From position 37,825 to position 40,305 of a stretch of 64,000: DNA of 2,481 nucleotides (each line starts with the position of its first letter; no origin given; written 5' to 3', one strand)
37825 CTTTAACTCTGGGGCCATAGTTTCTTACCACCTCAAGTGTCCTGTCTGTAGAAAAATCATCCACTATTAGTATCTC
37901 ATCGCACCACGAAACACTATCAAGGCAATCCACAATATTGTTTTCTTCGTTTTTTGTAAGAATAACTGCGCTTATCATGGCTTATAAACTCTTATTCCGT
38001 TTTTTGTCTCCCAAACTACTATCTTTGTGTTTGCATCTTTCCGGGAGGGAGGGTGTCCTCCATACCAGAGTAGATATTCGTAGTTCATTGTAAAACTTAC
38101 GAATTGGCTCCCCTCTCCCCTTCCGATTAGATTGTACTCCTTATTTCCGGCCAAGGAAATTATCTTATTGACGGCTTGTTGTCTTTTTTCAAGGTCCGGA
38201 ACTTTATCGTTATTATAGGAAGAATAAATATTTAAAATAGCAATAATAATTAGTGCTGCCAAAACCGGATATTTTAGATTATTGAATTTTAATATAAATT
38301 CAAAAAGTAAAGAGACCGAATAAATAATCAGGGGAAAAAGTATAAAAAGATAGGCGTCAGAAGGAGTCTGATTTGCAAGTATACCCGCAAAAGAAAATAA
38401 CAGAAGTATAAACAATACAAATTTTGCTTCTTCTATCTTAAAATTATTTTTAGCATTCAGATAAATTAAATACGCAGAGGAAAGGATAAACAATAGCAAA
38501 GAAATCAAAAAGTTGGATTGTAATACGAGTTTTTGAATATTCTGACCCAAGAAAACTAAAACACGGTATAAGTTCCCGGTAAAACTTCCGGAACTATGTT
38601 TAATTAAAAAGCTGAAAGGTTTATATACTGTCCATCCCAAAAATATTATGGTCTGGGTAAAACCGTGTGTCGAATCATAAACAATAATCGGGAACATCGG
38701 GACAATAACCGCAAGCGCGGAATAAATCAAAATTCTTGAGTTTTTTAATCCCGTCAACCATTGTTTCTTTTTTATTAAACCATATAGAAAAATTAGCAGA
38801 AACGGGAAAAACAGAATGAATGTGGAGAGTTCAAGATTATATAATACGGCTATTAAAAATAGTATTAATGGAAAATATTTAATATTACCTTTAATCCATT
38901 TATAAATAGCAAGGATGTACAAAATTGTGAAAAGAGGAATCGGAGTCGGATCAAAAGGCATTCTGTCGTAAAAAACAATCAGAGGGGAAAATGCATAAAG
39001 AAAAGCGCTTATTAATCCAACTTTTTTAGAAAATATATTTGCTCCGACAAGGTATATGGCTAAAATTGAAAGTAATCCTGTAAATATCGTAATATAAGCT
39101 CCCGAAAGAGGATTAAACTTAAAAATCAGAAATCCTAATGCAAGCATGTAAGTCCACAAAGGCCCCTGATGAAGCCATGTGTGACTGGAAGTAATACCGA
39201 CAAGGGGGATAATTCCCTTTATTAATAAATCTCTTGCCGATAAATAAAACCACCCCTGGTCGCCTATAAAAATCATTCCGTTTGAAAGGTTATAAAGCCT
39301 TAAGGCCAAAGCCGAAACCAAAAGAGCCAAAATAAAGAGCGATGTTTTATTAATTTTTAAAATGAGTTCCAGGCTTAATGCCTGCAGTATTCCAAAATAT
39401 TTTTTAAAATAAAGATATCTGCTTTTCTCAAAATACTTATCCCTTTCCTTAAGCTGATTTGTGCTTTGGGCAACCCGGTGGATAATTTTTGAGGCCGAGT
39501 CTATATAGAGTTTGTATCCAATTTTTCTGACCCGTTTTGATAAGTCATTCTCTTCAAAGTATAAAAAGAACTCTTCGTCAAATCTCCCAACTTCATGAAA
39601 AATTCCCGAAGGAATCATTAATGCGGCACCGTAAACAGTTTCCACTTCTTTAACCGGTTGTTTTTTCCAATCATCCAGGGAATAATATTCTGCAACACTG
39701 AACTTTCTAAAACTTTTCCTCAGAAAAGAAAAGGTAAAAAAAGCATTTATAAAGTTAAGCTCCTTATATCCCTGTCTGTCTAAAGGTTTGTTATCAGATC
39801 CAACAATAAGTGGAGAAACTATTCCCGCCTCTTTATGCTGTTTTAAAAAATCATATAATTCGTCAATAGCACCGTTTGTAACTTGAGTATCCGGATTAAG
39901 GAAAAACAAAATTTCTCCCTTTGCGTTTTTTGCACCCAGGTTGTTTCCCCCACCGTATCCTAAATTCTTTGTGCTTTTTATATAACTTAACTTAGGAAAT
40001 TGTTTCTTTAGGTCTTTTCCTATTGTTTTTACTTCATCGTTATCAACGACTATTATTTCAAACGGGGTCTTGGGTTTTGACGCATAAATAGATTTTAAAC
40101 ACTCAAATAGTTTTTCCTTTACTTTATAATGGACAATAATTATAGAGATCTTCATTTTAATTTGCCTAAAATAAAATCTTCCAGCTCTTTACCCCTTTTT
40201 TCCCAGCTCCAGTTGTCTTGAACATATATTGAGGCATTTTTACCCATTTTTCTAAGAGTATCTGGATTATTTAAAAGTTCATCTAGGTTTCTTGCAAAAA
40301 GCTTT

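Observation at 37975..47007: Two independent GT2-catalytic-domain / polytopic-membrane-domain fusion genes (726 aa and 854 aa)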

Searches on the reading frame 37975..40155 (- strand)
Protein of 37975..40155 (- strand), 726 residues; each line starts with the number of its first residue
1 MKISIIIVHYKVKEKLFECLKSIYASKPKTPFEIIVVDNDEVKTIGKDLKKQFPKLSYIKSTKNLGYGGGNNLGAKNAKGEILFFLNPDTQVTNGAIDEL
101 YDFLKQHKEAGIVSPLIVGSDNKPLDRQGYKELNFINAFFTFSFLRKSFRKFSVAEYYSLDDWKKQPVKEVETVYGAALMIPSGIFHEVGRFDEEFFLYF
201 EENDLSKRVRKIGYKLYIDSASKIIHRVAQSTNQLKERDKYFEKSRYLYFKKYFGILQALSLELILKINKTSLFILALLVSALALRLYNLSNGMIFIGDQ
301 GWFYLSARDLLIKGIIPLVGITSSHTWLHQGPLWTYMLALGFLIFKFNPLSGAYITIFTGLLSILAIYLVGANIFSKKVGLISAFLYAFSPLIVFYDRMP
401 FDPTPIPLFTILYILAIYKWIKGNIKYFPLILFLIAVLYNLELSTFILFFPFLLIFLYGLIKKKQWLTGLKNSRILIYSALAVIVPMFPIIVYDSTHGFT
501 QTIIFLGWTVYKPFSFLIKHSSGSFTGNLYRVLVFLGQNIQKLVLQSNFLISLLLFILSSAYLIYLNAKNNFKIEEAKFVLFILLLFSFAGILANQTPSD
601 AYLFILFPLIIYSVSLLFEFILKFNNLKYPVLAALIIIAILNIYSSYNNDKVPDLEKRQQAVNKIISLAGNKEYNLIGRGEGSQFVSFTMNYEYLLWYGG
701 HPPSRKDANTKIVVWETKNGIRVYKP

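Call 5: search_protein_families(library=pfam, proteins=[window:37975-40155:-], max_evalue=0.01)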
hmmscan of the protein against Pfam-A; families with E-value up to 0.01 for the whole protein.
window:37975-40155:- (726 aa): 5 families
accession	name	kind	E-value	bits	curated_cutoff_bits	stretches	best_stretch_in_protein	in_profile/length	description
PF00535.33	Glycos_transf_2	-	2.4e-20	73.6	23.3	1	4-137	1-134/168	Glycosyl transferase family 2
PF13231.12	PMT_2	-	1.4e-10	42.1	26.1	1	330-486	2-156/160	Dolichyl-phosphate-mannose-protein mannosyltransferase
PF13641.12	Glyco_tranf_2_3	-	2.7e-05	24.7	27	1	3-228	3-212/230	Glycosyltransferase like family 2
PF13712.12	Glyco_tranf_2_5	-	0.00019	21.6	27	1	67-241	41-206/210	Glycosyltransferase like family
PF10111.15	Glyco_tranf_2_2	-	0.00098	19.1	27.3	1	29-211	27-201/276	Glycosyltransferase like family 2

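Call 6: search_protein_families(library=ncbifam, proteins=[window:37975-40155:-], max_evalue=0.01)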
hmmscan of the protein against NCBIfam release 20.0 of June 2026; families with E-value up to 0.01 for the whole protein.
window:37975-40155:- (726 aa): 12 families
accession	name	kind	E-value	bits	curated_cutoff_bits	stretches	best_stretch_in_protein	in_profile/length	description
TIGR01556.1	rhamnosyltran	subfamily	8.5e-14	51.4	200.55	1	18-280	8-259/281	rhamnosyltransferase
TIGR04283.1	glyco_like_mftF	equivalog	1.3e-12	47.8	182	1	3-111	1-105/221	TIGR04283 family arsenosugar biosynthesis glycosyltransferase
NF038299.1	EPS_HpsN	equivalog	2.3e-11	43.2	425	1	2-230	2-224/317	hormogonium polysaccharide biosynthesis glycosyltransferase HpsN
NF050050.1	ProtGlycPglI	equivalog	6.7e-09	35.5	500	1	2-105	3-109/306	GalNAc(5)-diNAcBac-PP-undecaprenol beta-1,3-glucosyltransferase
NF041875.1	EPS_EpsD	equivalog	2.3e-08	33.8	370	1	3-229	1-209/325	exopolysaccharide biosynthesis glycosyltransferase EpsD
NF050113.1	gal_furan_GlfT1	equivalog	8.9e-08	31.8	330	1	5-122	3-122/290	galactofuranosyltransferase GlfT1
TIGR03965.1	mycofact_glyco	equivalog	1.2e-07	31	280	1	4-123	77-197/467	mycofactocin biosynthesis glycosyltransferase MftF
NF007482.0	PRK10073.1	equivalog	3.8e-07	29.4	423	1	2-102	7-108/334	glycosyltransferase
NF038302.1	EPS_HpsE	equivalog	8.6e-07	28.2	300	1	2-120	2-127/307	hormogonium polysaccharide biosynthesis glycosyltransferase HpsE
TIGR03937.1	PgaC_IcaA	equivalog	2.3e-05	23.5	422.3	1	2-113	46-159/407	poly-beta-1,6-N-acetyl-D-glucosamine synthase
NF047683.1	TeichurnBiosyTuaG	equivalog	0.0021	17.8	400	1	2-110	7-117/252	teichuronic acid biosynthesis protein TuaG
NF041394.1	GtaseAglG_Halo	equivalog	0.0043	16.4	440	0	1-106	1-109/304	glucosyl-dolichyl phosphate glucuronosyltransferase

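Call 9: search_solved_structures(query=window:37975-40155:-, max_evalue=0.01)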
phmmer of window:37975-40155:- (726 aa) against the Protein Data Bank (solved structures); distinct sequences matched with E-value up to 0.01: 9.
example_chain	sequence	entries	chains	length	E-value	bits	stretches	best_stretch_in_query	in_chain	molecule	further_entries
5tze_C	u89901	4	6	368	3.5e-06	28.8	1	1-111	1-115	Glycosyl transferase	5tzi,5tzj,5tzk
5tz8_A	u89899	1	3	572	7.9e-06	27.6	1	1-111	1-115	Glycosyl transferase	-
6h1j_A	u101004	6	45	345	1.7e-05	26.6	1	2-121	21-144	Probable ss-1,3-N-acetylglucosaminyltransferase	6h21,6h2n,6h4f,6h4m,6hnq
3bcv_A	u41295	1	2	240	6.6e-05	24.6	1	2-105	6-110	Putative glycosyltransferase protein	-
5mlz_A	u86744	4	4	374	0.00011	23.8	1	1-120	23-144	Dolichol monophosphate mannose synthase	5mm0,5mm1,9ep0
6p61_A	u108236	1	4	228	0.00027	22.5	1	3-107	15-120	Glycosyltransferase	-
6e4q_A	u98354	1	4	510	0.00048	21.7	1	16-226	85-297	polypeptide N-acetylgalactosaminyltransferase 9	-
6e4r_A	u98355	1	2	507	0.00052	21.6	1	16-226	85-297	polypeptide N-acetylgalactosaminyltransferase 9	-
6s22_A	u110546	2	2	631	0.0012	20.4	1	5-226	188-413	Polypeptide N-acetylgalactosaminyltransferase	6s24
